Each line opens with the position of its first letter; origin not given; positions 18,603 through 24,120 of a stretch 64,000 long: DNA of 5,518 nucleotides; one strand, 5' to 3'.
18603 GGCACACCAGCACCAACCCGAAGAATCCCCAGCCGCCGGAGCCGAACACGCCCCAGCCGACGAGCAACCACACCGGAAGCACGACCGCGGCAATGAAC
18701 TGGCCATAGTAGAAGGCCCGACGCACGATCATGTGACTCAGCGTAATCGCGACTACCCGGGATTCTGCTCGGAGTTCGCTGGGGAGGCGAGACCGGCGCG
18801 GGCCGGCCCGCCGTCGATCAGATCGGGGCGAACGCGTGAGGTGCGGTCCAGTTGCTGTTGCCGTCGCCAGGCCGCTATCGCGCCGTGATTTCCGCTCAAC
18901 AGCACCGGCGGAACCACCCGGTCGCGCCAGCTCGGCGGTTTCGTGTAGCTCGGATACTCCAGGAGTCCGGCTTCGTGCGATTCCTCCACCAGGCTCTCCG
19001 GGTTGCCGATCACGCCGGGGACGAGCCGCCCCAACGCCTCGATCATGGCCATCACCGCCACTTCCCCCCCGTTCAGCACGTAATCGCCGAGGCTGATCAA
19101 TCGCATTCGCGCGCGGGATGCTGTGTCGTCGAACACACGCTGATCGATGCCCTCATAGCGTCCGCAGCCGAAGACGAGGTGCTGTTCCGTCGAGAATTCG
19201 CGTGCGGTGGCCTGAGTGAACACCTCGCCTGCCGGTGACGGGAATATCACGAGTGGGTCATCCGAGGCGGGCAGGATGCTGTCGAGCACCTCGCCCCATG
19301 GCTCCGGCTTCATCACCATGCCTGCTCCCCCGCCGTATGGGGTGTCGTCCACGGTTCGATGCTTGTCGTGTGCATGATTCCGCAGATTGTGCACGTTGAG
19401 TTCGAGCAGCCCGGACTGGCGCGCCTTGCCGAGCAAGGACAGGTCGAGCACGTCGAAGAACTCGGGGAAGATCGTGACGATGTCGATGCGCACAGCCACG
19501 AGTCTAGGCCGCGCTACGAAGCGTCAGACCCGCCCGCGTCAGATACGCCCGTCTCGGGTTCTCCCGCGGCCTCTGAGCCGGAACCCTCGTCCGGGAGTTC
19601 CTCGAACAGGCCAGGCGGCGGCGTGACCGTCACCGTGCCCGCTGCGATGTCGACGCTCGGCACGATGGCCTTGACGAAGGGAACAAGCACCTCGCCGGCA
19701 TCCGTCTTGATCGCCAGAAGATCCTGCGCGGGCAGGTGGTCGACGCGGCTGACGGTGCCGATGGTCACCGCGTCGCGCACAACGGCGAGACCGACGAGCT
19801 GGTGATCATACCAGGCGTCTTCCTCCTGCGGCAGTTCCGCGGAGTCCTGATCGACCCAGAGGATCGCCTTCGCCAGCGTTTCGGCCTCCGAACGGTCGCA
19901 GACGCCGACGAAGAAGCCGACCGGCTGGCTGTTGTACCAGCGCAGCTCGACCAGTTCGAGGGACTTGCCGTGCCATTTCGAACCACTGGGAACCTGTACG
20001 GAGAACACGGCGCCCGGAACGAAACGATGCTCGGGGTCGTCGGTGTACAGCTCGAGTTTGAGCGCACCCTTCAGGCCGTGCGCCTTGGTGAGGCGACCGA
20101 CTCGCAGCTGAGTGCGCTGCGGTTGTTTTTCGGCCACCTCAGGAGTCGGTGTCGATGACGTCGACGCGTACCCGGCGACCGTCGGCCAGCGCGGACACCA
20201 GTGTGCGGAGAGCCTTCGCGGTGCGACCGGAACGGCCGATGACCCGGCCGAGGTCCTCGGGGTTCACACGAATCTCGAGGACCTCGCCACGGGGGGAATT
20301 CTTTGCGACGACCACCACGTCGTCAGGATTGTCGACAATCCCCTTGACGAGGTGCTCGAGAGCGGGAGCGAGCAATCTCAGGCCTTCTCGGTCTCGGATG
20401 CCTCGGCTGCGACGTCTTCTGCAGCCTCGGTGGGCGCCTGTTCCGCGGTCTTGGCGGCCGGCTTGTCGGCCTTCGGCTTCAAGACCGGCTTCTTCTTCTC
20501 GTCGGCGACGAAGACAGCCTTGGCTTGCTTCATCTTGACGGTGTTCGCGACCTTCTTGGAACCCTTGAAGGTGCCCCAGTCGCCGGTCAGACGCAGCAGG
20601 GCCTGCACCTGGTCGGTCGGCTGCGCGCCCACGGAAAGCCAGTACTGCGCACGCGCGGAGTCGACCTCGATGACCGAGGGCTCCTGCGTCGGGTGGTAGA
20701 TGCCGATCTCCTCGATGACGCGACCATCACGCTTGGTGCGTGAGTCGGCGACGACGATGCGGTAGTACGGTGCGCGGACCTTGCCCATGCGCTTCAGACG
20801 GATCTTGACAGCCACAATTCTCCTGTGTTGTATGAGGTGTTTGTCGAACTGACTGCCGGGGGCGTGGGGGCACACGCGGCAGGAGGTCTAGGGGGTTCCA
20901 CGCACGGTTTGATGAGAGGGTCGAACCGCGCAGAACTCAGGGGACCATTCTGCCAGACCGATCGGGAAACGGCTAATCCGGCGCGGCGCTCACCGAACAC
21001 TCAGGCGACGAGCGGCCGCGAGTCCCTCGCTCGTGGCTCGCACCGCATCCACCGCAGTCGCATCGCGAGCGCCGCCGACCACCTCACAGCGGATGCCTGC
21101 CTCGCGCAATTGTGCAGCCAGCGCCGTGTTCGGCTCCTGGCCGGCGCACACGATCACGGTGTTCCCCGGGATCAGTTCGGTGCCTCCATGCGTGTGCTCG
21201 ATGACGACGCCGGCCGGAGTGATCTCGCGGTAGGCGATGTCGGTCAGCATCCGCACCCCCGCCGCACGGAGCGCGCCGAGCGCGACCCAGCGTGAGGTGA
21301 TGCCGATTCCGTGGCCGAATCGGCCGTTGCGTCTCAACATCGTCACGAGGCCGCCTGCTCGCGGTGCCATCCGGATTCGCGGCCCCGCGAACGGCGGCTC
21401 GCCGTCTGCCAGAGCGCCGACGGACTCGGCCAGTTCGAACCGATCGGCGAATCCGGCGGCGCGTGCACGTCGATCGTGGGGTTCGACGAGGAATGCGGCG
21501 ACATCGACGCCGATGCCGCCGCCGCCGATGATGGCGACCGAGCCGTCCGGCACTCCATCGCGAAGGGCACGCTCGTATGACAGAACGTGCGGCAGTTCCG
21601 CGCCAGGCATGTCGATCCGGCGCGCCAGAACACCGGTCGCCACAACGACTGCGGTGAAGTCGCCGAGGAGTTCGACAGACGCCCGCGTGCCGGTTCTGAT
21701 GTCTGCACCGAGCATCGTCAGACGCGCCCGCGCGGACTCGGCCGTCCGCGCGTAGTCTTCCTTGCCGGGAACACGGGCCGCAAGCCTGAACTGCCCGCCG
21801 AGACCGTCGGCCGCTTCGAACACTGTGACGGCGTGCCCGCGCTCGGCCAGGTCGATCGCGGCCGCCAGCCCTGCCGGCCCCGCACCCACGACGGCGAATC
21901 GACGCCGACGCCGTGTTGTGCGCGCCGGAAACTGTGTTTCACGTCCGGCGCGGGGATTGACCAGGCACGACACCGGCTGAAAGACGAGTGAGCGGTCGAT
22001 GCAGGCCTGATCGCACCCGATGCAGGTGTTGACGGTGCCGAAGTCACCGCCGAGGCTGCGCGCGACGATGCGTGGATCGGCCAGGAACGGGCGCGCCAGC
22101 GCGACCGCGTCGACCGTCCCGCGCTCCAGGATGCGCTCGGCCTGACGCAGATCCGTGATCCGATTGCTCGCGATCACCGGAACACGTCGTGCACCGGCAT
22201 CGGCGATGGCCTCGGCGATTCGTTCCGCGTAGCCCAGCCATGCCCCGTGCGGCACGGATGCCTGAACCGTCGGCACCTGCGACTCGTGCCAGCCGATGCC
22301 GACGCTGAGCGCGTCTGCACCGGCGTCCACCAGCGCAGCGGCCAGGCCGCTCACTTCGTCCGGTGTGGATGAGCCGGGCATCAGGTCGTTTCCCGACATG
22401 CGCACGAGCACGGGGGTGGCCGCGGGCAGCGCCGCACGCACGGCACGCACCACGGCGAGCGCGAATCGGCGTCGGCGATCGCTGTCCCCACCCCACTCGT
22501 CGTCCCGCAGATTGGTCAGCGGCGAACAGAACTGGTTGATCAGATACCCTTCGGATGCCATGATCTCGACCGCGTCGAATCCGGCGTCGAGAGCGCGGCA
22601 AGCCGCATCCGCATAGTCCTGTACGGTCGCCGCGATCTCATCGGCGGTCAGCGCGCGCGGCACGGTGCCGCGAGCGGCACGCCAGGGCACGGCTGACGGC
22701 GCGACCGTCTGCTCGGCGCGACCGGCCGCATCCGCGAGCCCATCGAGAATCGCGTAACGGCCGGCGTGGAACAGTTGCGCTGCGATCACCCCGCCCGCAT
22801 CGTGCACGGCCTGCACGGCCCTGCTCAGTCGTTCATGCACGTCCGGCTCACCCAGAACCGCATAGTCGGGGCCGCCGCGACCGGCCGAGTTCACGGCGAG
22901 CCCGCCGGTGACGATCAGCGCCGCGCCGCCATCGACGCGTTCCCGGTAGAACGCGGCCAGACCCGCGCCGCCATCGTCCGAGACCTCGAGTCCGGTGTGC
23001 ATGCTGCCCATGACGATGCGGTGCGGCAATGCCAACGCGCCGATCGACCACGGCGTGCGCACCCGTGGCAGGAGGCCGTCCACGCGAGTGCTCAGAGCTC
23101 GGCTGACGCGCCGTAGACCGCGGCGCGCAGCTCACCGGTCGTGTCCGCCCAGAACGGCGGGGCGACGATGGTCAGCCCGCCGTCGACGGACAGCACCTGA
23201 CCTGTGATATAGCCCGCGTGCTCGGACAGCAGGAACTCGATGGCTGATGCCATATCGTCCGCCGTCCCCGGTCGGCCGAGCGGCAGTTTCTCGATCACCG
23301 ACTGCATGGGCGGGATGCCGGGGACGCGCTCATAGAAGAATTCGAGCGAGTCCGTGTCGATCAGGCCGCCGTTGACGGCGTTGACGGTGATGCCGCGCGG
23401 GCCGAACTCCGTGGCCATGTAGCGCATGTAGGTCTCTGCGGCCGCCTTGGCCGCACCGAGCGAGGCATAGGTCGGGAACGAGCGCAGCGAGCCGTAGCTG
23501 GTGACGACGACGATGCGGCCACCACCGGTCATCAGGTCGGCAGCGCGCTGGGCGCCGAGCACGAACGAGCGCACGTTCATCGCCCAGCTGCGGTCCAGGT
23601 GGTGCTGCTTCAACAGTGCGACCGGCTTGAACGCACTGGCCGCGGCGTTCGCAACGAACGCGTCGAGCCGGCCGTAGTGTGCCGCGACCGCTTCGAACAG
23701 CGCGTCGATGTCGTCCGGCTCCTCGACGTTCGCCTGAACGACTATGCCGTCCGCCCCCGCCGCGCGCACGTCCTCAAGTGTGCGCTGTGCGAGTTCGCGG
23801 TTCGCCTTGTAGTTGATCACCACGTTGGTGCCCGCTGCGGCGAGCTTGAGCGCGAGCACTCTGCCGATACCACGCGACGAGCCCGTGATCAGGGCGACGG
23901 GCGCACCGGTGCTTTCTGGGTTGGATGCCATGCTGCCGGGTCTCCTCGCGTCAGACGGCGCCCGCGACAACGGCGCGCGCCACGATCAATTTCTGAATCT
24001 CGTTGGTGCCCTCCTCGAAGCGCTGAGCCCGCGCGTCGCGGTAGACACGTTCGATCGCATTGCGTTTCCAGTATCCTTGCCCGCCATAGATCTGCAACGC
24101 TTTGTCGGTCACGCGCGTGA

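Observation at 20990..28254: Stand-alone cyclohexanecarboxyl-CoA operon without a PKS: probable omega-cyclohexyl fatty acid primer pathway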

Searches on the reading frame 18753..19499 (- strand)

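Call 3: search_protein_families(library=pfam, proteins=[window:18753-19499:-])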
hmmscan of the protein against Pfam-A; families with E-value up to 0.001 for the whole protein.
window:18753-19499:- (248 aa): 1 family
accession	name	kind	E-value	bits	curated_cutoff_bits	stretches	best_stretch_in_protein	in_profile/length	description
PF01746.26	tRNA_m1G_MT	-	4.5e-61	206.4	27.3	1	24-225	2-195/195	tRNA (Guanine-1)-methyltransferase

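Call 4: search_protein_families(library=ncbifam, proteins=[window:18753-19499:-])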
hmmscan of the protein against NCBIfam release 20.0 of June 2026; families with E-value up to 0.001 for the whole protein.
window:18753-19499:- (248 aa): 2 families
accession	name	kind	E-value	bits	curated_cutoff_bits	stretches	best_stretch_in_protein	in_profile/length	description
NF000648.1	PRK00026.1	equivalog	4.7e-92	307.1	220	1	4-228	2-221/221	tRNA (guanosine(37)-N1)-methyltransferase TrmD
TIGR00088.1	trmD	equivalog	1.7e-73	246.7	195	1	3-228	1-221/233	tRNA (guanosine(37)-N1)-methyltransferase TrmD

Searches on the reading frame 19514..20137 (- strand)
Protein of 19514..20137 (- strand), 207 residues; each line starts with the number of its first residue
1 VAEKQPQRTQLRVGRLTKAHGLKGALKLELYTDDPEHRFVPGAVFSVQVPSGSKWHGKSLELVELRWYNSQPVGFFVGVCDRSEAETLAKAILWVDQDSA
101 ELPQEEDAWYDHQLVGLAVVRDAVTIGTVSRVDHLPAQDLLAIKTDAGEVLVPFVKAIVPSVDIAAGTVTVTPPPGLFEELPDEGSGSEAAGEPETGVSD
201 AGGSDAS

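Call 3: search_protein_families(library=pfam, proteins=[window:19514-20137:-])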
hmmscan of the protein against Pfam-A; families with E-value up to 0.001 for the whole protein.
window:19514-20137:- (207 aa): 3 families
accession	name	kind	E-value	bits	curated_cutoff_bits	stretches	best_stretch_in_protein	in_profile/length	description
PF24986.1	PRC_RimM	-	2.1e-19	69.4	27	1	112-177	2-69/69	RimM PRC barrel domain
PF01782.24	RimM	-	3.8e-17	62.8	23.5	1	12-98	1-83/84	RimM N-terminal domain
PF05239.21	PRC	-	5e-06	26.9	21.2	1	109-177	4-77/78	PRC-barrel domain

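Call 4: search_protein_families(library=ncbifam, proteins=[window:19514-20137:-])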
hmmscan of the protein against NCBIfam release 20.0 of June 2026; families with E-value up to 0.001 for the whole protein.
window:19514-20137:- (207 aa): 6 families
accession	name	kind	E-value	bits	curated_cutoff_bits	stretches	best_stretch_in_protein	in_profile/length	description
TIGR02273.1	16S_RimM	equivalog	5.4e-35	120.3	66.2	1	11-177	2-166/166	ribosome maturation factor RimM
NF010403.0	PRK13829.1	equivalog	2.3e-19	69.5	145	1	8-182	5-174/177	16S rRNA-processing protein RimM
NF011186.0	PRK14592.1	equivalog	1.9e-15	57.1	190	1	12-174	7-163/171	16S rRNA-processing protein RimM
NF011184.0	PRK14590.1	equivalog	9.8e-10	38.2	189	1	10-172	5-168/176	16S rRNA-processing protein RimM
NF011185.0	PRK14591.1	equivalog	0.00033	20.8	223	1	46-169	40-161/169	16S rRNA-processing protein RimM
NF011188.0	PRK14594.1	equivalog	0.00066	19.7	174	1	90-169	79-157/166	16S rRNA-processing protein RimM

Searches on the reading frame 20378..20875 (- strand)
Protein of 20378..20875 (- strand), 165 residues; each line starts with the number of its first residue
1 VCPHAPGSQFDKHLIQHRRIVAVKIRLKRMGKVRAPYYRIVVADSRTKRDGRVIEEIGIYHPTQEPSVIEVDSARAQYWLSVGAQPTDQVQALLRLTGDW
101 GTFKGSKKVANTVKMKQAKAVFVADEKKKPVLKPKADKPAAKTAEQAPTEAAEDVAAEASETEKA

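Call 3: search_protein_families(library=pfam, proteins=[window:20378-20875:-])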
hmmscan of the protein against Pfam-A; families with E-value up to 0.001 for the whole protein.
window:20378-20875:- (165 aa): 1 family
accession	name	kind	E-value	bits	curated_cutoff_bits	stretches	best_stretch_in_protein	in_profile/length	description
PF00886.24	Ribosomal_S16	-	7.8e-26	90.2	27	1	29-87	1-62/62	Ribosomal protein S16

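Call 4: search_protein_families(library=ncbifam, proteins=[window:20378-20875:-])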
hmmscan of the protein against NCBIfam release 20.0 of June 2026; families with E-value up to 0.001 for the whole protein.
window:20378-20875:- (165 aa): 4 families
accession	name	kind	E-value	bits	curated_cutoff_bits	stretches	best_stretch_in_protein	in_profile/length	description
NF011093.0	PRK14520.1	equivalog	6.1e-56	188.7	165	1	21-161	1-144/156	30S ribosomal protein S16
TIGR00002.1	S16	equivalog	2.4e-31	107.6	45.3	1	23-99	1-77/78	30S ribosomal protein S16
NF011094.0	PRK14521.1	equivalog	1.9e-27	96.3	209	1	22-98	2-78/186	30S ribosomal protein S16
NF011095.0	PRK14522.1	equivalog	2.7e-13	50.3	192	1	22-120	2-100/119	30S ribosomal protein S16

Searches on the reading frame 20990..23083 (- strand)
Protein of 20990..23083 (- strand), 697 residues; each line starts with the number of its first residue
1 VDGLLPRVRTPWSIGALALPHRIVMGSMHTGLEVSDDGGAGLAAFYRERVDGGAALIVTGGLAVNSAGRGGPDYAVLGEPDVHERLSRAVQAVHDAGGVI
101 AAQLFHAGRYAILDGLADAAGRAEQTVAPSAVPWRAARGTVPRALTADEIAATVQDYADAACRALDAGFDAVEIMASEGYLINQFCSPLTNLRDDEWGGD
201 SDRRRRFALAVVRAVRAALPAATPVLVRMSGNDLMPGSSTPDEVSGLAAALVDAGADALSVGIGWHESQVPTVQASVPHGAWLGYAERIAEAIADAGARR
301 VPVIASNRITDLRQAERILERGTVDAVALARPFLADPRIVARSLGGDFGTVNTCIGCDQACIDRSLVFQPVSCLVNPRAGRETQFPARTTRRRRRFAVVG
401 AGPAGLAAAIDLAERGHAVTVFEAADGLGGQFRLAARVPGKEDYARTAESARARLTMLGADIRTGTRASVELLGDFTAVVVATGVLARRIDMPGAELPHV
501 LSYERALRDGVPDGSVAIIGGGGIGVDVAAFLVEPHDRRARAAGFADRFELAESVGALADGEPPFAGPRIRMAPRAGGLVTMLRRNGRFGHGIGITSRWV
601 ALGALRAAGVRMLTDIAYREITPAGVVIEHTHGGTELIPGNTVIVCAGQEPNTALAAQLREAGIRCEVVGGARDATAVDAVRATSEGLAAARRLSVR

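Call 3: search_protein_families(library=pfam, proteins=[window:20990-23083:-])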
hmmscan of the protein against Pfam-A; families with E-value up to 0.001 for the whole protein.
window:20990-23083:- (697 aa): 10 families
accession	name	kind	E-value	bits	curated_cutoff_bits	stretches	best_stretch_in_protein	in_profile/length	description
PF00724.26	Oxidored_FMN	-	8.7e-63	213.1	27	1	10-342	4-334/342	NADH:flavin oxidoreductase / NADH oxidase family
PF07992.20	Pyr_redox_2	-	5.1e-23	82.4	26.1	1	396-667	3-252/291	Pyridine nucleotide-disulphide oxidoreductase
PF13450.12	NAD_binding_8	-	2.3e-09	37.8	21.9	1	398-434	1-37/68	NAD(P)-binding Rossmann-like domain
PF00070.33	Pyr_redox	-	9.3e-08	32.9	22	0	395-429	1-35/82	Pyridine nucleotide-disulphide oxidoreductase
PF13738.12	Pyr_redox_3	-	1.2e-07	31.7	30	0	398-424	2-29/305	Pyridine nucleotide-disulphide oxidoreductase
PF00890.30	FAD_binding_2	-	2.3e-06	27.5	20.4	1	397-434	3-40/414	FAD binding domain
PF01266.30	DAO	-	2.9e-06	27.5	27.9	1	396-431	2-38/353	FAD dependent oxidoreductase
PF01593.30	Amino_oxidase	-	8.4e-06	25.8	19.8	1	404-430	2-28/443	Flavin containing amine oxidoreductase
PF03486.20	HI0933_like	-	1.6e-05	25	50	1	396-435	3-42/244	HI0933-like protein Rossmann domain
PF12831.13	FAD_oxidored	-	2.1e-05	24.4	27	1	397-447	3-53/416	FAD dependent oxidoreductase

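Call 4: search_protein_families(library=ncbifam, proteins=[window:20990-23083:-])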
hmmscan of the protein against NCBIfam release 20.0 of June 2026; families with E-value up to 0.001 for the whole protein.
window:20990-23083:- (697 aa): 58 families (the best 25 are shown)
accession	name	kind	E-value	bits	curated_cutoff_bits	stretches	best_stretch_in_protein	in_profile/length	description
TIGR03997.1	mycofact_OYE_2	equivalog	2.4e-106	356.7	793.15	1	9-519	3-508/645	mycofactocin system FadH/OYE family oxidoreductase 2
NF041087.1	bile_acid_BaiCD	equivalog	8.1e-103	344.7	825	2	10-534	6-524/642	bile acid Fe-S flavoenzyme BaiCD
NF045599.1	bili_reduct_long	exception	1e-85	288.3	750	1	10-534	3-525/641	bilirubin reductase, long form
TIGR03996.1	mycofact_OYE_1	hypoth_equivalog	5.2e-51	173.9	627.9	1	18-534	12-521/633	mycofactocin system FadH/OYE family oxidoreductase 1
NF006101.0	PRK08255.1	equivalog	1.3e-50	172.3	1078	1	7-338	398-725/768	bifunctional salicylyl-CoA 5-hydroxylase/oxidoreductase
NF010047.0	PRK13523.1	equivalog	2.9e-47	161.3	431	1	10-339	7-316/339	NADPH dehydrogenase NamA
NF045592.1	bili_reduct_N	equivalog_domain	2.2e-43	148.8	425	1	9-376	3-363/363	bilirubin reductase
NF007899.0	PRK10605.1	subfamily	6e-32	111.3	403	1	10-342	8-336/365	N-ethylmaleimide reductase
NF009410.0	PRK12771.1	subfamily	6.1e-18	64.7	516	1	356-530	100-285/566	NAD(P)-binding protein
NF009454.0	PRK12814.1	equivalog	2.2e-13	49.4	916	1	357-529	151-339/657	putative NADPH-dependent glutamate synthase small subunit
TIGR01316.1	gltA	equivalog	1e-11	44.4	471.75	1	388-502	128-246/449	NADPH-dependent glutamate synthase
TIGR01317.1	GOGAT_sm_gam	subfamily_domain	1.7e-11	43.7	447.7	1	390-498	140-252/485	glutamate synthase small subunit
TIGR01350.1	lipoamide_DH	equivalog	3.4e-11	42.5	408.8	0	397-431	5-38/461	dihydrolipoyl dehydrogenase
NF010590.0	PRK13984.1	equivalog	8.1e-11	40.8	946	1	389-529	284-439/611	putative oxidoreductase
NF009414.0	PRK12778.1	equivalog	5.7e-10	38.1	1103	1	382-503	420-546/752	bifunctional dihydroorotate dehydrogenase B NAD binding subunit/NADPH-dependent glutamate synthase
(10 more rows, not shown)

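Call 86: search_solved_structures(query=window:20990-23083:-, max_evalue=1e-30)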
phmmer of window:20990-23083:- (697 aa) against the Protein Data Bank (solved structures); distinct sequences matched with E-value up to 1e-30: 20.
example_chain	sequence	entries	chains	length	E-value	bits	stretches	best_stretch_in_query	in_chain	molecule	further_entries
1ps9_A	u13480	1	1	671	4e-143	481.5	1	6-691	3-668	2,4-dienoyl-CoA reductase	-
6qkg_A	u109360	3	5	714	1.8e-62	214.9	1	45-535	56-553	NCR A | NCR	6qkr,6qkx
3gr7_A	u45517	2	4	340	1.8e-34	122.4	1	10-346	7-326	NADPH dehydrogenase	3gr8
8j59_A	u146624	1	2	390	6.8e-34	120.5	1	50-349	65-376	NADPH dehydrogenase afvA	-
1z41_A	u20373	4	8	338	1.5e-33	119.4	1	7-343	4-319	Probable NADH-dependent flavin oxidoreductase yqjM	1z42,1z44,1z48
9iuv_A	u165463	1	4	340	2e-33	119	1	10-338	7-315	NADPH dehydrogenase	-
1djq_A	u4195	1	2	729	6.2e-33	117.3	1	48-456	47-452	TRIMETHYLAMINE DEHYDROGENASE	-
1djn_A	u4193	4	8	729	7.1e-33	117.1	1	49-456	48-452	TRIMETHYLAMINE DEHYDROGENASE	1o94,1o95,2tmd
5ogt_A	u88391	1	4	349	3.7e-32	114.8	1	9-342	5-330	Chromate reductase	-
5ocs_A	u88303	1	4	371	3.9e-32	114.7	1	6-339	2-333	Putative NADH-depentdent flavin oxidoreductase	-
8auh_A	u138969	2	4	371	4.6e-32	114.5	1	44-339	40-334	NADH:flavin oxidoreductase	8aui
5n6q_A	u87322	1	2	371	4.8e-32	114.4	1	43-339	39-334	NADH:flavin oxidoreductase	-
5cpl_A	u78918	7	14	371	4.8e-32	114.4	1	43-339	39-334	Xenobiotic reductase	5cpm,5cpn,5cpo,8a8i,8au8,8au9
8pun_A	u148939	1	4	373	5.2e-32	114.3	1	7-338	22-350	NADPH dehydrogenase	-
3k30_A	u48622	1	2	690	6e-32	114.1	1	42-486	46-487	Histamine dehydrogenase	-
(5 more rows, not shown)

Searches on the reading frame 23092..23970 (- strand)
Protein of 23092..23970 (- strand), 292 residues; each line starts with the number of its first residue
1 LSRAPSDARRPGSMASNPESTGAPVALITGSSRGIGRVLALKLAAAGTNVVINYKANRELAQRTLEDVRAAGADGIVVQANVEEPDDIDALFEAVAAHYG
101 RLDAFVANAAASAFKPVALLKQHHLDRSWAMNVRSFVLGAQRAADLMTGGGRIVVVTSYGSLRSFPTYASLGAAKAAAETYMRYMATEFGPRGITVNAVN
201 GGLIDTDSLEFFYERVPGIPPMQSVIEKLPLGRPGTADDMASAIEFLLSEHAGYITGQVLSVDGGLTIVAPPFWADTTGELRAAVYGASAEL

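Call 3: search_protein_families(library=pfam, proteins=[window:23092-23970:-])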
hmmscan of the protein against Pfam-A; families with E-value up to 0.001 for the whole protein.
window:23092-23970:- (292 aa): 3 families
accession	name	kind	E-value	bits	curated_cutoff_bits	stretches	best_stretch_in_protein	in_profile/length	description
PF13561.12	adh_short_C2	-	3.6e-59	200.6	27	1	32-267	5-236/236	Enoyl-(Acyl carrier protein) reductase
PF00106.31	adh_short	-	1.4e-40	139.4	26.6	1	25-209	2-187/195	short chain dehydrogenase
PF08659.16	KR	-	2.8e-07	31.1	22.6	1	26-188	3-166/180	KR domain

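Call 4: search_protein_families(library=ncbifam, proteins=[window:23092-23970:-])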
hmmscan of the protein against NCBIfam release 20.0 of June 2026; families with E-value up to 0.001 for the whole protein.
window:23092-23970:- (292 aa): 232 families (the best 25 are shown)
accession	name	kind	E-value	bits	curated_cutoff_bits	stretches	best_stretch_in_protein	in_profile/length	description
NF005975.0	PRK08063.1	equivalog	3.4e-71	239.4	328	1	25-269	6-249/250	enoyl-[acyl-carrier-protein] reductase FabL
NF005559.1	PRK07231.1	subfamily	1.4e-55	188.5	215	1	25-267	6-248/249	glucose 1-dehydrogenase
NF009384.0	PRK12743.1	equivalog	7.1e-47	159.8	264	1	24-273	7-254/258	SDR family oxidoreductase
NF006267.0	PRK08416.1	equivalog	8.9e-47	159.9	369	1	27-267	12-258/260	enoyl-ACP reductase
TIGR01830.1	3oxo_ACP_reduc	equivalog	1.5e-45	155.8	297.75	1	26-266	1-238/239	3-oxoacyl-[acyl-carrier-protein] reductase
NF009468.0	PRK12826.1-4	equivalog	2.1e-45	155.4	318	1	25-267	9-248/256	SDR family oxidoreductase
NF005400.0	PRK06947.1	equivalog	4.2e-45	153.9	367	1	24-265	7-251/252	SDR family oxidoreductase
NF005067.0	PRK06484.1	equivalog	2.6e-44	151.7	713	1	15-275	265-520/524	short chain dehydrogenase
NF005893.0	PRK07856.1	equivalog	3.3e-43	147.8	255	1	25-277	11-250/255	SDR family oxidoreductase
NF047420.2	EF_P_mod_YmfI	equivalog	4.3e-42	144.5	238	1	26-266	2-235/236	elongation factor P 5-aminopentanone reductase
NF004791.0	PRK06138.1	equivalog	4.9e-42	144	312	1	25-268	7-251/252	SDR family oxidoreductase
NF004818.0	PRK06172.1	equivalog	6.6e-42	143.6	336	1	25-267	9-251/253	SDR family oxidoreductase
NF004778.0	PRK06124.1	equivalog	1.5e-41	142.6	303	1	24-268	12-254/256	SDR family oxidoreductase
NF004202.0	PRK05653.2-2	equivalog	2e-41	142.3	333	1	26-267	10-248/259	3-oxoacyl-ACP reductase FabG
NF009466.0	PRK12826.1-2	subfamily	3e-41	141.5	222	1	25-267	5-245/248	3-oxoacyl-ACP reductase FabG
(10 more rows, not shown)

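Call 87: search_solved_structures(query=window:23092-23931:-, max_evalue=1e-30)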
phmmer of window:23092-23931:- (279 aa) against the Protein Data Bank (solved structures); distinct sequences matched with E-value up to 1e-30: 36.
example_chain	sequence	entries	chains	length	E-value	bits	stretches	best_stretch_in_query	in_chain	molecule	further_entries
3oic_A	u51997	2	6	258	4.4e-55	190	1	12-256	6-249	Enoyl-[acyl-carrier-protein] reductase [NADPH]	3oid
3itd_A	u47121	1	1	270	5.4e-37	130.7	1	10-253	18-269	17beta-Hydroxysteroid dehydrogenase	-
2ph3_A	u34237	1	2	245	6.9e-37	130.4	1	13-254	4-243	3-oxoacyl-[acyl carrier protein] reductase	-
3is3_A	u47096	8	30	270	7.4e-37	130.3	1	10-253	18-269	17beta-hydroxysteroid dehydrogenase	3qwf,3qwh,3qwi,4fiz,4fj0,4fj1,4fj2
8hfj_A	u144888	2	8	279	9e-37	130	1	10-254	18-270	Versicolorin reductase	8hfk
4dml_A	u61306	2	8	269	1.1e-36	129.6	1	12-255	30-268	3-oxoacyl-[acyl-carrier-protein] reductase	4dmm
7yb1_D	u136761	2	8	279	1.2e-36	129.5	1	10-254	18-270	Versicolorin reductase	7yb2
3sj7_A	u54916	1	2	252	1.7e-36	129.1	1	12-253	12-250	3-oxoacyl-(Acyl-carrier-protein) reductase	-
3osu_A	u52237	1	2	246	2.1e-36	128.7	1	13-253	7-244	3-oxoacyl-[acyl-carrier-protein] reductase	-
4jro_A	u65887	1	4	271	4.2e-36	127.8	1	4-254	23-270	FabG protein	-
2uvd_A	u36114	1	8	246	6.9e-36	127.1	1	11-254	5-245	3-OXOACYL-(ACYL-CARRIER-PROTEIN) REDUCTASE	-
1ja9_A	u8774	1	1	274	1.3e-35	126.1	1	9-252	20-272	1,3,6,8-tetrahydroxynaphthalene reductase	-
4rzh_A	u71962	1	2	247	1.9e-35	125.6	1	10-254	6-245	3-oxoacyl-[acyl-carrier protein] reductase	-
1ybv_A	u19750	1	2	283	1.3e-34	122.9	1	8-253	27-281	TRIHYDROXYNAPHTHALENE REDUCTASE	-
1doh_A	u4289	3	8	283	1.3e-34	122.9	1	8-253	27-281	TRIHYDROXYNAPHTHALENE REDUCTASE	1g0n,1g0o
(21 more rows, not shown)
